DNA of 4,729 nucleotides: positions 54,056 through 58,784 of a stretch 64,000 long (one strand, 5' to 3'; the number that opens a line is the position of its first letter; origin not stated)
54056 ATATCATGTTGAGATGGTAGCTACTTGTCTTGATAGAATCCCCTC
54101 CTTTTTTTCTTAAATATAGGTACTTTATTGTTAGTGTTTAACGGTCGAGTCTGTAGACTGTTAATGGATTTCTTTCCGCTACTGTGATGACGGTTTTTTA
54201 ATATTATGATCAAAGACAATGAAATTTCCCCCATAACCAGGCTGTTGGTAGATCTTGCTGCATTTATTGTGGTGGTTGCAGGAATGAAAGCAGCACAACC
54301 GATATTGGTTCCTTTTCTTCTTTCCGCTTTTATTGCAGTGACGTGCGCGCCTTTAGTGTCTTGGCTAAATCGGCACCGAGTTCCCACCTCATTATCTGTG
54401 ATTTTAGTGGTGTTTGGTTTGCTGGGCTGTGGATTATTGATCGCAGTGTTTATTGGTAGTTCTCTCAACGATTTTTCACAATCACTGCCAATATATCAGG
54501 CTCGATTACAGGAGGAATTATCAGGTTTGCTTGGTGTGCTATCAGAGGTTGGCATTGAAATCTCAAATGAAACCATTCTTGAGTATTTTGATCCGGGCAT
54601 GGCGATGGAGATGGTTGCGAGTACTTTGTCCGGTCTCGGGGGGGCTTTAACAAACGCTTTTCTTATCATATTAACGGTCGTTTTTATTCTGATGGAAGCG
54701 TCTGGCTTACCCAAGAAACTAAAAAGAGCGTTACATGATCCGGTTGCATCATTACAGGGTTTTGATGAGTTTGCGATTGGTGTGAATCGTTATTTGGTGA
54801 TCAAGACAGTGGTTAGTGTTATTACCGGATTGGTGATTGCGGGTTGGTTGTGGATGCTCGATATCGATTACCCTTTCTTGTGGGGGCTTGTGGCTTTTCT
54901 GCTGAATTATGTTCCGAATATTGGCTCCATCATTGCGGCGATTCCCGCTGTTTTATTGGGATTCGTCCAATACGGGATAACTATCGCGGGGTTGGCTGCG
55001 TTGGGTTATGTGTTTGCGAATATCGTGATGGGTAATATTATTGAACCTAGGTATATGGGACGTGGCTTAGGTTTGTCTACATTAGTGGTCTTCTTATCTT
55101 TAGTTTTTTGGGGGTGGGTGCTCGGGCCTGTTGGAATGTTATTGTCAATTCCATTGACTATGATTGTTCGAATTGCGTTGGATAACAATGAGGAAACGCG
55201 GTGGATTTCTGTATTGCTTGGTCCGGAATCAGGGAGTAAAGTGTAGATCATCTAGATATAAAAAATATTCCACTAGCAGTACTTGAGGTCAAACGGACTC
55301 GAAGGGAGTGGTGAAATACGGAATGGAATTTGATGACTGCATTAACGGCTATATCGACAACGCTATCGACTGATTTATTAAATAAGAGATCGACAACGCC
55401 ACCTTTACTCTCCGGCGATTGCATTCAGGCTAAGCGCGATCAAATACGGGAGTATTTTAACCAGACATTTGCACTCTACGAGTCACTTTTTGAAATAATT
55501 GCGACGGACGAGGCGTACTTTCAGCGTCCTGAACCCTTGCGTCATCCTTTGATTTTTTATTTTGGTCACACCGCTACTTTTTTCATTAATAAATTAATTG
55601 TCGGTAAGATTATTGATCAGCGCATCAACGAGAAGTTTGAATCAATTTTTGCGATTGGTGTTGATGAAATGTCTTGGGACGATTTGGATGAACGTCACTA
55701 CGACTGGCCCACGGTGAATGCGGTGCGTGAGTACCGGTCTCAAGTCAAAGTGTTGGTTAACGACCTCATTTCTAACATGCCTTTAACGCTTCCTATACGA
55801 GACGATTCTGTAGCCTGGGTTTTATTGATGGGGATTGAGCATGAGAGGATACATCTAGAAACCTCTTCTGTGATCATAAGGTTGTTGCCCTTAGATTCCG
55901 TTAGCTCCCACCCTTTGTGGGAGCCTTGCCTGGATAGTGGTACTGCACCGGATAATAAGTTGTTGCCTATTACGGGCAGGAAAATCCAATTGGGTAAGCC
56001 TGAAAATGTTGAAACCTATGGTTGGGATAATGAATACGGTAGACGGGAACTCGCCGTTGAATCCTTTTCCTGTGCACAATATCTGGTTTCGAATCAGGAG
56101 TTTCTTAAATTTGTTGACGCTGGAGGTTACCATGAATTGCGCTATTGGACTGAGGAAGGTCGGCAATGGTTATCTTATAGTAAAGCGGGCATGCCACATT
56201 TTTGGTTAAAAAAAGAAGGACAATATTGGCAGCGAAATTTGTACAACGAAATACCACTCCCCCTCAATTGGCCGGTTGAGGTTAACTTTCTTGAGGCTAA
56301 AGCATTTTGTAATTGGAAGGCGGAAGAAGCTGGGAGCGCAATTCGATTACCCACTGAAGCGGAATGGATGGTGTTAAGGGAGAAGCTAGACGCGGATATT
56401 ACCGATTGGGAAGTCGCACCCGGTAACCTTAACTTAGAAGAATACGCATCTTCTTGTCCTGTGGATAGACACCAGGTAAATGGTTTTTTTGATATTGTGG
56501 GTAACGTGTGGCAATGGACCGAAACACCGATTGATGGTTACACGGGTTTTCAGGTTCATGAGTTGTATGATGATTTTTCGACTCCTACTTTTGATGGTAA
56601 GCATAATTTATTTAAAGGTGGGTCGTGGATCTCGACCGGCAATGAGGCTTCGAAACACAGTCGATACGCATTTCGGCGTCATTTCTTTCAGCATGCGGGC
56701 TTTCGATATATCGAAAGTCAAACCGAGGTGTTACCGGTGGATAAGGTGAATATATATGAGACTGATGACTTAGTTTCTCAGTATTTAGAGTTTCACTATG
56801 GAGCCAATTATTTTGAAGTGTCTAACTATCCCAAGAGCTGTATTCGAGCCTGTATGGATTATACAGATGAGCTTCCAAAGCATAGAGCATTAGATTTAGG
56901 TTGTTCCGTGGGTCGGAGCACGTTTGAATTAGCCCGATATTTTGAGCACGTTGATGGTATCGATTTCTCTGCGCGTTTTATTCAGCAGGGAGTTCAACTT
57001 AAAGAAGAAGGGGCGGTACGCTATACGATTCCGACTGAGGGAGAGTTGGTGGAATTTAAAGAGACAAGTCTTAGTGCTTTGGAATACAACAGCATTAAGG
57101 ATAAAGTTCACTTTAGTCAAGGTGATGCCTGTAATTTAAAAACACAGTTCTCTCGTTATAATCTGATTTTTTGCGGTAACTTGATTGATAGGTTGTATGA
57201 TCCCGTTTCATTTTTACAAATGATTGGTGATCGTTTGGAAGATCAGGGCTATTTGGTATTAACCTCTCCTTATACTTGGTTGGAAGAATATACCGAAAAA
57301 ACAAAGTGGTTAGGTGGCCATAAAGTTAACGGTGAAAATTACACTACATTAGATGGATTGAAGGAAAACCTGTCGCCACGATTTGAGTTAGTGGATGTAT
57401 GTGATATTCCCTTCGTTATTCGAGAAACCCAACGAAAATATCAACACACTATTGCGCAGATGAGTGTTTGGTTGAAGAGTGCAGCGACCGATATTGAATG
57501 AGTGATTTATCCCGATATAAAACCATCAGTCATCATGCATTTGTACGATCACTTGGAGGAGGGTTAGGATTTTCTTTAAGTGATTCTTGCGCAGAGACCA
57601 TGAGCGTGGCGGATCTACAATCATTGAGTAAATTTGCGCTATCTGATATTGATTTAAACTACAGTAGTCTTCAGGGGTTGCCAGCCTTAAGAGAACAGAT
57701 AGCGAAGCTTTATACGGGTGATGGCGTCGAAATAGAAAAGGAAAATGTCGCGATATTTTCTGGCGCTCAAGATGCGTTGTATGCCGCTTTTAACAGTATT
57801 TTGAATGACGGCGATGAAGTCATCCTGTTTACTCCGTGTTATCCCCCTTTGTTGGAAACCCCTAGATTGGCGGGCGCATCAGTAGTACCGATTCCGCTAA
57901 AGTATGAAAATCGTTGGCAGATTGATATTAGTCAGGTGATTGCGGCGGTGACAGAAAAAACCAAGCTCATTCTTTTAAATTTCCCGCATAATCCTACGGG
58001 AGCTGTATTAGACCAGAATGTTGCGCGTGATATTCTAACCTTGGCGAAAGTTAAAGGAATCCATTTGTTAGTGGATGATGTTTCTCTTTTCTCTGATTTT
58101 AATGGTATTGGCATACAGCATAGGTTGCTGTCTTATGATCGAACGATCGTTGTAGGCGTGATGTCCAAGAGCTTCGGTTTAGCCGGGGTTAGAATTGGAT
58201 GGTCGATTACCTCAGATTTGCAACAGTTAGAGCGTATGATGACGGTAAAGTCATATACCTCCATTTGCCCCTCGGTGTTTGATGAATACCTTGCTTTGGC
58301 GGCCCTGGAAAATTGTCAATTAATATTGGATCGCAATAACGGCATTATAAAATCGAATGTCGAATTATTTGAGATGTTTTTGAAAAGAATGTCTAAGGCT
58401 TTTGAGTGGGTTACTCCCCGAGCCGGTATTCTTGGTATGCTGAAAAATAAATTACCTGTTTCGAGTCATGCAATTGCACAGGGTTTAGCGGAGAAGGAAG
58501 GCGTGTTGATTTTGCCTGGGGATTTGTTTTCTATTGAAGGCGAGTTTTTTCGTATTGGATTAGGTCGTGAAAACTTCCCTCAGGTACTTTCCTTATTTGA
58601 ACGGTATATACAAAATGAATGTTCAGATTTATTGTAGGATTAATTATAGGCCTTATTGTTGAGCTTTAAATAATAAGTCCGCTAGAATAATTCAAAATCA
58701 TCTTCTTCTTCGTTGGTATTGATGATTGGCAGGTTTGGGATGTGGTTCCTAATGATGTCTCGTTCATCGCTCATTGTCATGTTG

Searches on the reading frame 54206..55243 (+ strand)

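Call 53: search_protein_families(library=pfam, proteins=[window:54206-55243:+], max_evalue=0.001)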
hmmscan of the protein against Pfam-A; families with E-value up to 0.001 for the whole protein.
window:54206-55243:+ (346 aa): 1 family
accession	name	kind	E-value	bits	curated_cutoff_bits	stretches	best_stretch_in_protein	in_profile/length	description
PF01594.21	AI-2E_transport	-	4.5e-53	181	34.3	1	17-327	5-325/327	AI-2E family transporter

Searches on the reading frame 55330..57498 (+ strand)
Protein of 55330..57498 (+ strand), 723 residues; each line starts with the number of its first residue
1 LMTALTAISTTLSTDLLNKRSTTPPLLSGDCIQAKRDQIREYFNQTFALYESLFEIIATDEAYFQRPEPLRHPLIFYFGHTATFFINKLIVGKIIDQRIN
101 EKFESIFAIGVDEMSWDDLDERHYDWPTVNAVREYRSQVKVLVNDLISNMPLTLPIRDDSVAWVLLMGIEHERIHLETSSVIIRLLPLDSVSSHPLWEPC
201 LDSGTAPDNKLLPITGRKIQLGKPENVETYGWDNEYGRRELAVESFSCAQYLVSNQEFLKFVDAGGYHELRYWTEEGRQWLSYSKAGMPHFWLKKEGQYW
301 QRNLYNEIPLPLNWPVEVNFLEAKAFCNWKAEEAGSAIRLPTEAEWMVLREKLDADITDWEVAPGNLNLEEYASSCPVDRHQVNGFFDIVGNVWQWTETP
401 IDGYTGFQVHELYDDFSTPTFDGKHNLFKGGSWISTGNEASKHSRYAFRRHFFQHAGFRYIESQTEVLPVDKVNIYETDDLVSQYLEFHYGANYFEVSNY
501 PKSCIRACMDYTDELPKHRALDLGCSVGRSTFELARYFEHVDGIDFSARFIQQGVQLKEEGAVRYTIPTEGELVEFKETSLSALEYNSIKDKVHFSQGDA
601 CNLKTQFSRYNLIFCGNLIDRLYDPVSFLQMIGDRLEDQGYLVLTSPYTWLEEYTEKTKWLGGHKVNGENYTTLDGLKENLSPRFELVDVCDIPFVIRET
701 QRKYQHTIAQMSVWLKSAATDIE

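Call 53: search_protein_families(library=pfam, proteins=[window:55330-57498:+], max_evalue=0.001)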
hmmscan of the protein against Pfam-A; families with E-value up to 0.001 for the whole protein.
window:55330-57498:+ (723 aa): 8 families
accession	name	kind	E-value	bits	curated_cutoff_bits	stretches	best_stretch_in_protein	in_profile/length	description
PF03781.23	FGE-sulfatase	-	8.4e-27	94.9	23.3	1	214-460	8-253/255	Sulfatase-modifying factor enzyme 1-like domain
PF13847.12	Methyltransf_31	-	4.8e-11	43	27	1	518-651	5-118/145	Methyltransferase domain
PF12867.12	DinB_2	-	9.3e-10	39.5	24.8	1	44-178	3-127/128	DinB superfamily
PF13649.12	Methyltransf_25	-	1.1e-07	32.9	27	1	521-558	2-41/97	Methyltransferase domain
PF08242.18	Methyltransf_12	-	2.6e-07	31.7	30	1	521-642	1-98/98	Methyltransferase domain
PF13489.12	Methyltransf_23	-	3.5e-07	30.5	27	1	516-649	22-121/164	Methyltransferase domain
PF08241.18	Methyltransf_11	-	4.7e-07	30.8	21.2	1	521-644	1-95/95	Methyltransferase domain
PF05219.18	DREV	-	0.00025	20.7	26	0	517-649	95-193/265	DREV methyltransferase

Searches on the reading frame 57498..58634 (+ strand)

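Call 53: search_protein_families(library=pfam, proteins=[window:57498-58634:+], max_evalue=0.001)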
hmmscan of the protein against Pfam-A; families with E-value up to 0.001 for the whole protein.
window:57498-58634:+ (379 aa): 4 families
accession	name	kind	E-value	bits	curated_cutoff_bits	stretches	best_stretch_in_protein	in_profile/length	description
PF00155.27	Aminotran_1_2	-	3.8e-46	158.4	19.7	1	52-355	35-346/361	Aminotransferase class I and II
PF01053.26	Cys_Met_Meta_PP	-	5.7e-08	32.2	27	1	63-272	56-247/381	Cys/Met metabolism PLP-dependent enzyme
PF00266.25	Aminotran_5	-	2.7e-05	23.8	21.5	1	62-198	46-180/371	Aminotransferase class-V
PF04864.19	Alliinase_C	-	0.00063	19.2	22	1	139-259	122-229/363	Allinase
